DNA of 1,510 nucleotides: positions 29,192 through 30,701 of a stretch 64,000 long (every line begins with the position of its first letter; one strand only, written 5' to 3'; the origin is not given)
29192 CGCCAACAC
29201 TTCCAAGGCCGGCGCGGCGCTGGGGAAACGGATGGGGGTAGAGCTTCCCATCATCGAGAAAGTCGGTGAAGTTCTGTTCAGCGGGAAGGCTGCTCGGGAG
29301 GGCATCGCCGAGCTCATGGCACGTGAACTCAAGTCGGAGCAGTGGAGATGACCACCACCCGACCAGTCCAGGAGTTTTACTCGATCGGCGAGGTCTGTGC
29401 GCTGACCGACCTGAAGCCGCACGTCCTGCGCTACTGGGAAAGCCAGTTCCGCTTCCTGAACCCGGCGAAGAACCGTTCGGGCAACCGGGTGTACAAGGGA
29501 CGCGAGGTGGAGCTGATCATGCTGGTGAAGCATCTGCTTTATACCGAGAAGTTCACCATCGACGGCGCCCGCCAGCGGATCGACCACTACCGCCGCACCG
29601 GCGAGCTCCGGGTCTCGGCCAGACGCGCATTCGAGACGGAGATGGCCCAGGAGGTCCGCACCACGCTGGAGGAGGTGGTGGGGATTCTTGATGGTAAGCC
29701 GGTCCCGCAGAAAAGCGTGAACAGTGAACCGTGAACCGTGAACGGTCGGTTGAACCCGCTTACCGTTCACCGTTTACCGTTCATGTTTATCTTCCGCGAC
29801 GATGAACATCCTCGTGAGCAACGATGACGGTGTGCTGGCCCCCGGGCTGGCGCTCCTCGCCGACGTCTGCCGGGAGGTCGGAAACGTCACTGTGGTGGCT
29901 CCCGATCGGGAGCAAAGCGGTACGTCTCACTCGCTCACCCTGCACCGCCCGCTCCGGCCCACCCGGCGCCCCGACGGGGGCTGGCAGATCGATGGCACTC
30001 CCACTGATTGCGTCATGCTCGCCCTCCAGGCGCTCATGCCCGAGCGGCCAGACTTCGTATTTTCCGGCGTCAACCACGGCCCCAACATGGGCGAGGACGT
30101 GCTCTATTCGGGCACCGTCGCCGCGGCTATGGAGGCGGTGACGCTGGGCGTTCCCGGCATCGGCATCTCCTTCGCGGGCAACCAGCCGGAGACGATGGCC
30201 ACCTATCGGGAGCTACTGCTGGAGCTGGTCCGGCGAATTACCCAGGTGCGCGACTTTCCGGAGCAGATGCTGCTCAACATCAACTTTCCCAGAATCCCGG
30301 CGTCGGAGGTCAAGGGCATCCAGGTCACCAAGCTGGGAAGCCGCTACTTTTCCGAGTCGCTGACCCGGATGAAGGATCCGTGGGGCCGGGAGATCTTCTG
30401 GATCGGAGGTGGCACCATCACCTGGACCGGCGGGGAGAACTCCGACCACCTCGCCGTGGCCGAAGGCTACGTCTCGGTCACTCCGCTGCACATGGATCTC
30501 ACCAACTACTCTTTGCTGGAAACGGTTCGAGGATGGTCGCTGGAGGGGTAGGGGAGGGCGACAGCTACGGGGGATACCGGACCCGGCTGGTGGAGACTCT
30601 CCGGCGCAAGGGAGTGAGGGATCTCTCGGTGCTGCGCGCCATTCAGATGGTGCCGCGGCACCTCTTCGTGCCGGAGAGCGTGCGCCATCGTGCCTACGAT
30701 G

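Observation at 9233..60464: Family of gene-boundary hairpins built from inverted arrays of short tandem repeats, every copy with a different repeat unit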

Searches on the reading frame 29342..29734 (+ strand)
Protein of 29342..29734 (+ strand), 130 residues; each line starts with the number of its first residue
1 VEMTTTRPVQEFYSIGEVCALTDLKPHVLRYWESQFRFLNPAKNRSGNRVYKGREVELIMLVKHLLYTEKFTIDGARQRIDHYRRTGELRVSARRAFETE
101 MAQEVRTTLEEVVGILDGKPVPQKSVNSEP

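Call 13: search_protein_families(library=pfam, proteins=[window:29342-29734:+])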
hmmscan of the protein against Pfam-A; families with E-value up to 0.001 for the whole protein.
window:29342-29734:+ (130 aa): 2 families
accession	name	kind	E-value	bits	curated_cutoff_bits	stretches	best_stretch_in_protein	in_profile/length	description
PF13411.12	MerR_1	-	3.3e-17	62.8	21.6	1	13-80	1-66/69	MerR HTH family regulatory protein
PF00376.29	MerR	-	1.8e-08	34.5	28.2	1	14-51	1-38/38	MerR family regulatory protein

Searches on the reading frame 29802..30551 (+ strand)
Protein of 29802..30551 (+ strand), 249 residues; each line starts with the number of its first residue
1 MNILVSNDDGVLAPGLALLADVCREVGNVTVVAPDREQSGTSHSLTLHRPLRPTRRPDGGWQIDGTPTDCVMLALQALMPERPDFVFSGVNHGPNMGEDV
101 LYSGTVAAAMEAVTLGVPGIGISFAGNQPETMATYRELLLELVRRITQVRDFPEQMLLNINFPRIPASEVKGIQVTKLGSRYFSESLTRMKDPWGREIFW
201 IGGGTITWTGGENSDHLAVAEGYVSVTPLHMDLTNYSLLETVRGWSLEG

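Call 13: search_protein_families(library=pfam, proteins=[window:29802-30551:+])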
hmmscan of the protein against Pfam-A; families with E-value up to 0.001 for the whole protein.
window:29802-30551:+ (249 aa): 1 family
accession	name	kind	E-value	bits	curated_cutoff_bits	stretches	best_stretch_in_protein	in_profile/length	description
PF01975.23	SurE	-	9.7e-61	205.3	22.1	1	3-184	1-188/189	Survival protein SurE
